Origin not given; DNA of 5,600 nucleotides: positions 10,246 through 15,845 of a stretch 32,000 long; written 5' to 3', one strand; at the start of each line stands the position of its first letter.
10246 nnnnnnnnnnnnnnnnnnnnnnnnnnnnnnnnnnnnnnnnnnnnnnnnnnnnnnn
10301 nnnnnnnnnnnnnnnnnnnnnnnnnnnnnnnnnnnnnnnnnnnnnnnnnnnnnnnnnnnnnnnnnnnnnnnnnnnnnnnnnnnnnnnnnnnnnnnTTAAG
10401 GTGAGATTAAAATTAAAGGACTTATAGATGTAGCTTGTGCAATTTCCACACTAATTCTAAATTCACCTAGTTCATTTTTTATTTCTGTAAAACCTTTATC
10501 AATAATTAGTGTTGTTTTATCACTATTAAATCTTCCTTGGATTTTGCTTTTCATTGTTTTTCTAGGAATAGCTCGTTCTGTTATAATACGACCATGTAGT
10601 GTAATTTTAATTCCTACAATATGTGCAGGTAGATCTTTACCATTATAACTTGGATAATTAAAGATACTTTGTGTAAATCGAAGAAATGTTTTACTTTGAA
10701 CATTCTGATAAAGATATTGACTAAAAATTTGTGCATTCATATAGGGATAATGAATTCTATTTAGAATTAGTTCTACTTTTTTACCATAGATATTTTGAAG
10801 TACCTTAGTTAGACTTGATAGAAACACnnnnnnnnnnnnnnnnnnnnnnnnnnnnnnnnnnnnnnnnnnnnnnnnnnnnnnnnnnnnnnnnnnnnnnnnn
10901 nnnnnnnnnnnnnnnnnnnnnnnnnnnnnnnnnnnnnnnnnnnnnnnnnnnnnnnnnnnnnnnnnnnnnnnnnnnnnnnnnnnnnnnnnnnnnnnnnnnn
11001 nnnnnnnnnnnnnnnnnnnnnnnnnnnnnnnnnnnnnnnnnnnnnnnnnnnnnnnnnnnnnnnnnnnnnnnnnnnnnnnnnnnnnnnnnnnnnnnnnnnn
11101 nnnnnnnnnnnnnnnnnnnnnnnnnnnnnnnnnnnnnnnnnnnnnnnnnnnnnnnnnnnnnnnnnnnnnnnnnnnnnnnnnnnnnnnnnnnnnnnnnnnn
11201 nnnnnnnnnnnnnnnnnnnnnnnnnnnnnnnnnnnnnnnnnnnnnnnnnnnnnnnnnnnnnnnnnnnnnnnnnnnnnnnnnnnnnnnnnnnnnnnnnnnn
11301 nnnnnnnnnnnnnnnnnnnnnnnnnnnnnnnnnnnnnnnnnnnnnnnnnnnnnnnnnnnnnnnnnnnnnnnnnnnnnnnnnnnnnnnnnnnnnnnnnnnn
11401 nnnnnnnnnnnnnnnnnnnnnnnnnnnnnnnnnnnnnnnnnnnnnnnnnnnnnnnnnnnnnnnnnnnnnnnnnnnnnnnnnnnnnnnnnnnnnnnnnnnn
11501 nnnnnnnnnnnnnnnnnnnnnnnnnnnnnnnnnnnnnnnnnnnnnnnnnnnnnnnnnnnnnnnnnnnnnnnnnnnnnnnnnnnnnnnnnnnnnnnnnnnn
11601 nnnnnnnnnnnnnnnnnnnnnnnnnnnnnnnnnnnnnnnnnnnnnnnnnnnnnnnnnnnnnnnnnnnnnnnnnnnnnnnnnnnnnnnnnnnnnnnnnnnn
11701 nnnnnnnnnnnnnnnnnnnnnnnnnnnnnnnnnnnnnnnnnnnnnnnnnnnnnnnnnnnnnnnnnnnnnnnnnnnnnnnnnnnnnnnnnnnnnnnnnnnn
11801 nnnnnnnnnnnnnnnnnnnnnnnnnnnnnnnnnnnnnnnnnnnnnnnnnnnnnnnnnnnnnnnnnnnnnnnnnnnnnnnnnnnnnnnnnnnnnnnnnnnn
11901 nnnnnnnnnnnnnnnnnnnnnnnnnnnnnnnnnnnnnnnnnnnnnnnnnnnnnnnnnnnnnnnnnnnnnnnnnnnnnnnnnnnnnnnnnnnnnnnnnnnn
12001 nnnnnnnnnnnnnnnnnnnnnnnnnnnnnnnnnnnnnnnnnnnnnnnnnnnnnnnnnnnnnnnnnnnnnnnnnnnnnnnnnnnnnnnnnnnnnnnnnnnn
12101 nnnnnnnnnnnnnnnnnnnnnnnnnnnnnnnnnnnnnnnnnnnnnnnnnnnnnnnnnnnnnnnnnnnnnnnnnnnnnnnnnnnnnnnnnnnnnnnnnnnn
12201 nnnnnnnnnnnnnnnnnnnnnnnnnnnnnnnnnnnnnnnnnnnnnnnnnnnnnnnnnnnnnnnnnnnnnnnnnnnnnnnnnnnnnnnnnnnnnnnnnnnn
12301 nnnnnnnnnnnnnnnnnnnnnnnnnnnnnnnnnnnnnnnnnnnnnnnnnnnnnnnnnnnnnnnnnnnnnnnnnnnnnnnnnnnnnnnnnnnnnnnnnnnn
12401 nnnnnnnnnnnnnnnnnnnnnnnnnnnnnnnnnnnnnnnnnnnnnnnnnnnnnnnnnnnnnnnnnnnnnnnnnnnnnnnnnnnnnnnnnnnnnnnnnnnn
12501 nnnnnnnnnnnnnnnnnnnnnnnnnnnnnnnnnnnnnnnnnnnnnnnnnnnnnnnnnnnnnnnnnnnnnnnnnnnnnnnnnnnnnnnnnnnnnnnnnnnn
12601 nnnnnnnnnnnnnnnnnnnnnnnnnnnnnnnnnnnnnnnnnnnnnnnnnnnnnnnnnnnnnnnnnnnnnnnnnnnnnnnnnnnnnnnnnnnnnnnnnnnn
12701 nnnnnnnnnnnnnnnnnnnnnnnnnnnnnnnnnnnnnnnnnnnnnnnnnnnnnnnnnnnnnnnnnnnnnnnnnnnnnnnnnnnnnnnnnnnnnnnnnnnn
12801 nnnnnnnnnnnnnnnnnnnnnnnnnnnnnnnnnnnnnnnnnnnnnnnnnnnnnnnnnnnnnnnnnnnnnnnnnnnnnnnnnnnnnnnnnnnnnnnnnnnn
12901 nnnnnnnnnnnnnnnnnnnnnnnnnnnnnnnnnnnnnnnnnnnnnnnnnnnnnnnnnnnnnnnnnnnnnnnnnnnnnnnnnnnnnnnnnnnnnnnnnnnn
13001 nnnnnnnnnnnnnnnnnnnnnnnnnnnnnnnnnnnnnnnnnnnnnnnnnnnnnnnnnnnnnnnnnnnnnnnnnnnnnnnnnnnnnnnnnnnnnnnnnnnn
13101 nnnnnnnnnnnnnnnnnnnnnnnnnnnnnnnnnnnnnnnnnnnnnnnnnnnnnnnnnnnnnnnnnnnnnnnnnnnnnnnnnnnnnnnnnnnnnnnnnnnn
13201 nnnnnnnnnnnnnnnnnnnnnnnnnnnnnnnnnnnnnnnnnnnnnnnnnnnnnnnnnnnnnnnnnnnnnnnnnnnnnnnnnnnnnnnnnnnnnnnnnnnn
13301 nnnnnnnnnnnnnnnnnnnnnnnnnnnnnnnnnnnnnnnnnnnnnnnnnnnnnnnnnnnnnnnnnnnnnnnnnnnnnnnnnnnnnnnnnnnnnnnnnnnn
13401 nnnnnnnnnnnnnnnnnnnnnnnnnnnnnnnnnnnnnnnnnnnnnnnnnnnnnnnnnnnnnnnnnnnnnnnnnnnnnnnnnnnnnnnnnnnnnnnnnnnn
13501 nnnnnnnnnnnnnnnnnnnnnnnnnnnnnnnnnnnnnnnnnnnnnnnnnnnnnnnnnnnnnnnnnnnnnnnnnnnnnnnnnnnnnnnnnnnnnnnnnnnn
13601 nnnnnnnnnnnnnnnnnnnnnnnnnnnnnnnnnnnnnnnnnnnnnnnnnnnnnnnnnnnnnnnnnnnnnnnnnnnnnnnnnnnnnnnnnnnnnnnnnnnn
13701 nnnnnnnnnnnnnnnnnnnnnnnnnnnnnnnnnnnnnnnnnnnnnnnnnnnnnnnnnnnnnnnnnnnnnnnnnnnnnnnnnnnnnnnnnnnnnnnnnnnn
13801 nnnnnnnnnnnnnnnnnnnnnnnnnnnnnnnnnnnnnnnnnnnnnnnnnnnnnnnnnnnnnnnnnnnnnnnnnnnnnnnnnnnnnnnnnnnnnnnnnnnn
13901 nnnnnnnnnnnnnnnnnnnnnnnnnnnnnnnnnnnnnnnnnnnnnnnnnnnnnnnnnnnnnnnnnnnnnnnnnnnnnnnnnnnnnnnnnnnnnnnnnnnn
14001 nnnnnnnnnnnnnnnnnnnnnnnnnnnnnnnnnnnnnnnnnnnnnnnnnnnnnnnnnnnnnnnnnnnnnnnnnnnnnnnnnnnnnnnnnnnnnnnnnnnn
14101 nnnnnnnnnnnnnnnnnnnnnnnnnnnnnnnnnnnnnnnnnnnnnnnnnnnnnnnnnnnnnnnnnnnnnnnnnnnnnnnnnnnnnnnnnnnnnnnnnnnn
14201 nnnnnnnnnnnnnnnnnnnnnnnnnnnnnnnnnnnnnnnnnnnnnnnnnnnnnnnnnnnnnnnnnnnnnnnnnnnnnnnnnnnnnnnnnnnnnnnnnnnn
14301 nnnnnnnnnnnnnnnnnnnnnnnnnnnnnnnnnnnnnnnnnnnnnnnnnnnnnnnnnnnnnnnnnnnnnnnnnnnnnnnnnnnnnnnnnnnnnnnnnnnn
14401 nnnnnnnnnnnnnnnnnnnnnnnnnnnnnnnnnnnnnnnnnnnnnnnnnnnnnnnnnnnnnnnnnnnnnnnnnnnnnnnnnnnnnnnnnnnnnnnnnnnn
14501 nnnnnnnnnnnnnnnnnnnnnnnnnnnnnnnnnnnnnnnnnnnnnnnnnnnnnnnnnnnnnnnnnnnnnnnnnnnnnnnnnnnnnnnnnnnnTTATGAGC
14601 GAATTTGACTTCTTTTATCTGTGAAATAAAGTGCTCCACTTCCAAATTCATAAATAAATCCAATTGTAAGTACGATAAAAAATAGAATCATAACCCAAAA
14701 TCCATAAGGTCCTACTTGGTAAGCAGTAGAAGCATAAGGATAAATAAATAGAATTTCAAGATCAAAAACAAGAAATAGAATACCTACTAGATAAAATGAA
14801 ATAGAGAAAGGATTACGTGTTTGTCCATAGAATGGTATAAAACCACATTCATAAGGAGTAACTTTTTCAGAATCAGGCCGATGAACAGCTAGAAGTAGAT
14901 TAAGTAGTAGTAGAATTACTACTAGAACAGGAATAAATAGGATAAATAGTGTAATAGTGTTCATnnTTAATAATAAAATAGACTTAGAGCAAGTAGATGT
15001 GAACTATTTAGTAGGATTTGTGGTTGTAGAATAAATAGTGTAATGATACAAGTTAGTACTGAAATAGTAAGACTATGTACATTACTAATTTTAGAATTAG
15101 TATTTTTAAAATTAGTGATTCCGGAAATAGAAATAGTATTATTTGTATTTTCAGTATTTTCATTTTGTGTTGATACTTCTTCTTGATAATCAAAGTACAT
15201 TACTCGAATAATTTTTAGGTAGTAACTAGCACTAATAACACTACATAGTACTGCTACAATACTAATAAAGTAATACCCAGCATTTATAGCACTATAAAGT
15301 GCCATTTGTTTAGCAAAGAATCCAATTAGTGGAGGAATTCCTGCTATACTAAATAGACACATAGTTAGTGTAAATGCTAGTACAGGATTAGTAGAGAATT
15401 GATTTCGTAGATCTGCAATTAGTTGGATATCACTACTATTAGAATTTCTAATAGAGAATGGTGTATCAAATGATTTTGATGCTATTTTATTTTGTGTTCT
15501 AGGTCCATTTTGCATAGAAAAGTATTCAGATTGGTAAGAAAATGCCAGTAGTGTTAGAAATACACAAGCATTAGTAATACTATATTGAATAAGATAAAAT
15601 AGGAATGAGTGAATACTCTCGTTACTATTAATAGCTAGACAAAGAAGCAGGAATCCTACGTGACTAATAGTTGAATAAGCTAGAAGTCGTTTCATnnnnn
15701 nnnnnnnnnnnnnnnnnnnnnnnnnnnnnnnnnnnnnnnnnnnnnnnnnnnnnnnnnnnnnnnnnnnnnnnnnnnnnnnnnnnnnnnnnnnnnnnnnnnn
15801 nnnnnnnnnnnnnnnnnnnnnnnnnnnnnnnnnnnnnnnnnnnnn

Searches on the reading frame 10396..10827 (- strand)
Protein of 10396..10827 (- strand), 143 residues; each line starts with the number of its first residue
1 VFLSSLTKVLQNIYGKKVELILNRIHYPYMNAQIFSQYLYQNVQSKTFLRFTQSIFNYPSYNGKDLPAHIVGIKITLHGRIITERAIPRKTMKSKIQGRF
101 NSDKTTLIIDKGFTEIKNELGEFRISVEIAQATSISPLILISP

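Call 7: search_protein_families(library=pfam, proteins=[window:10396-10827:-], max_evalue=0.01)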
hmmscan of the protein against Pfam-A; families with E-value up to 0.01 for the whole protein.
window:10396-10827:- (143 aa): 2 families
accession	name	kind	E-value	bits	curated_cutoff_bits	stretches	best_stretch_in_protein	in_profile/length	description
PF05316.17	VAR1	-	1e-27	97.9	33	1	3-131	46-194/195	Mitochondrial ribosomal protein (VAR1)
PF00189.25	Ribosomal_S3_C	-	0.0059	17.5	34.1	1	69-129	26-83/83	Ribosomal protein S3, C-terminal domain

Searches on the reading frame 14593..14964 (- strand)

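Call 7: search_protein_families(library=pfam, proteins=[window:14593-14964:-], max_evalue=0.01)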
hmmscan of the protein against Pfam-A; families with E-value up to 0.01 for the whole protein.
window:14593-14964:- (123 aa): 1 family
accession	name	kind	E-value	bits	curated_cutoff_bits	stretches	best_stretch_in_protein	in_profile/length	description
PF00507.24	Oxidored_q4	-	9.2e-30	103.2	23.3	1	16-113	2-98/99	NADH-ubiquinone/plastoquinone oxidoreductase, chain 3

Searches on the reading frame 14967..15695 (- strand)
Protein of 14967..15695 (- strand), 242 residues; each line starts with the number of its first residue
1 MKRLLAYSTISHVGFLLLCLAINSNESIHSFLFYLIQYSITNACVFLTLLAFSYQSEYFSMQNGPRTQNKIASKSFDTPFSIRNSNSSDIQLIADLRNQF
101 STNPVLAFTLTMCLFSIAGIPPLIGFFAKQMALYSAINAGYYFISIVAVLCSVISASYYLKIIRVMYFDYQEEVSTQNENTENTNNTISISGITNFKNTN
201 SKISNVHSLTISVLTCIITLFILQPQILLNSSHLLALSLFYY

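Call 7: search_protein_families(library=pfam, proteins=[window:14967-15695:-], max_evalue=0.01)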
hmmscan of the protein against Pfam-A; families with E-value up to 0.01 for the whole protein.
window:14967-15695:- (242 aa): 1 family
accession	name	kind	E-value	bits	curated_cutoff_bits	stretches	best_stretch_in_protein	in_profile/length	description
PF00361.26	Proton_antipo_M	-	3.7e-21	76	21.5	1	1-155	171-294/294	NADH:quinone oxidoreductase/Mrp antiporter, TM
